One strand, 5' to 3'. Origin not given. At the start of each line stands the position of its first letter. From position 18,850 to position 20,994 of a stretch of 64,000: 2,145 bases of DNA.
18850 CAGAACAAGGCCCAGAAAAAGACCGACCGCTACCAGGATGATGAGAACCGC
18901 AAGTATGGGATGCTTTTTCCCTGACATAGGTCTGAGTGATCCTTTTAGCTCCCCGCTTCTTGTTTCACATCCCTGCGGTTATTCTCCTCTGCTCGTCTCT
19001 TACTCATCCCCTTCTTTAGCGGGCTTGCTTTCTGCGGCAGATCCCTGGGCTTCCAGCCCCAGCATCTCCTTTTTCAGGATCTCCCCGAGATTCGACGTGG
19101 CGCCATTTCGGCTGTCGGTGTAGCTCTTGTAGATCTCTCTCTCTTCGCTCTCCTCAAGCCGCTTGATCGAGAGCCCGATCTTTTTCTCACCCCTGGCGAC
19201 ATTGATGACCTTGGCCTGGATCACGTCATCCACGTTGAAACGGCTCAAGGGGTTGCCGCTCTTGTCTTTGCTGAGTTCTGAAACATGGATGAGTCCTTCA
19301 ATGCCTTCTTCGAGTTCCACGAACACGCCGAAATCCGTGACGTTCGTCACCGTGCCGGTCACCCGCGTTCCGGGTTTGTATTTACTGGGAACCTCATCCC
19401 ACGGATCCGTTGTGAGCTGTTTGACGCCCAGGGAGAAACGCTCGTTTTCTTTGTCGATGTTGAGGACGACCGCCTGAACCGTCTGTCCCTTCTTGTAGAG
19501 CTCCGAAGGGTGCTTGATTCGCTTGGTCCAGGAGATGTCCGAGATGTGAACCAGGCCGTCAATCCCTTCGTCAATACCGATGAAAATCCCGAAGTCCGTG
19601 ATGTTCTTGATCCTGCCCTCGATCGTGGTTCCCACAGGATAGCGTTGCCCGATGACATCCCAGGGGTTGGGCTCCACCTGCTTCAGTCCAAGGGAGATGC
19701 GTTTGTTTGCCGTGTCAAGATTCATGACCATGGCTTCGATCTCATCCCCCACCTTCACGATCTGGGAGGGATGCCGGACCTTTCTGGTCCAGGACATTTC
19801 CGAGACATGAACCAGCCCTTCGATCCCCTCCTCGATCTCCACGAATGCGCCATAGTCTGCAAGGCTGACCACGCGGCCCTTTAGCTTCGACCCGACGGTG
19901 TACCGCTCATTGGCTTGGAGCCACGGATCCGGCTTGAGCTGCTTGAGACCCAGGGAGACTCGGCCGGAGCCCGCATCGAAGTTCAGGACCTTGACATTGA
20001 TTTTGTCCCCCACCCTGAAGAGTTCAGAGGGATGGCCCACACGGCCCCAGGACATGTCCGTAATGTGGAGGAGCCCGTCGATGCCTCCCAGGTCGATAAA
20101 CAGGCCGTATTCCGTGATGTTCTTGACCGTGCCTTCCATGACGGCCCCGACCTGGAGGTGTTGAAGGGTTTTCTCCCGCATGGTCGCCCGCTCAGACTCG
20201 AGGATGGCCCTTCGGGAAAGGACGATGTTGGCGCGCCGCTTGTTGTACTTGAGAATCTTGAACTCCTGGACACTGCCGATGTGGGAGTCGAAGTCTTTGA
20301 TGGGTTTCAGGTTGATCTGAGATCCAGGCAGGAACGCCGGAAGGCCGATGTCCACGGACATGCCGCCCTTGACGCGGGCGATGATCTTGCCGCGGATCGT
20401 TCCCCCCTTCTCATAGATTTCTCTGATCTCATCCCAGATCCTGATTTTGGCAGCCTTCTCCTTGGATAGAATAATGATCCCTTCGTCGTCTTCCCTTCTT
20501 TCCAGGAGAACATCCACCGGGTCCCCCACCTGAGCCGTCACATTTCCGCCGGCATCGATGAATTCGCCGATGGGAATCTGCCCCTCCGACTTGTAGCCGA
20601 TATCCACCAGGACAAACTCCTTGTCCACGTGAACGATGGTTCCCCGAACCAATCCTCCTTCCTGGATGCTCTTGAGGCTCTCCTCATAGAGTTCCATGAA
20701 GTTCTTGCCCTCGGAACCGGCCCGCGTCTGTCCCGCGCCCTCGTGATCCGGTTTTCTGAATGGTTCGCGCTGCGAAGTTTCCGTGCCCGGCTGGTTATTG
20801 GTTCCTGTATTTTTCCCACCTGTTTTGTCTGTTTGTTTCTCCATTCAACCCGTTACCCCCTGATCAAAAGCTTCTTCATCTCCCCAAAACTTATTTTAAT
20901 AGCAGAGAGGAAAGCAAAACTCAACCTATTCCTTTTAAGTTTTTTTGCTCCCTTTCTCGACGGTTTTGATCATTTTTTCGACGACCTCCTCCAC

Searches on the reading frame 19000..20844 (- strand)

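Call 9: search_protein_families(library=pfam, proteins=[window:19000-20844:-], max_evalue=0.00001)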
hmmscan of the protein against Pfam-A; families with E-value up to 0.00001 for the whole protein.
window:19000-20844:- (614 aa): 5 families
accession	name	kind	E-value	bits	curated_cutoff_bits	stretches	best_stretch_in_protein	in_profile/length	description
PF00575.29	S1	-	8e-96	314.9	22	6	403-475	3-74/74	S1 RNA binding domain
PF23459.1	S1_RRP5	-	1.2e-32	112.7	27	2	405-467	4-65/72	RRP5 S1 domain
PF21710.3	Spt6_S1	-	4.9e-22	78.5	27.5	1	405-467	17-79/91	Spt6, S1/OB domain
PF13509.12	S1_2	-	6.3e-09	36.3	21.8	0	492-526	2-36/61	S1 domain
PF17092.11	PCB_OB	-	6.2e-07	30.6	27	0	316-373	30-97/111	Penicillin-binding protein OB-like domain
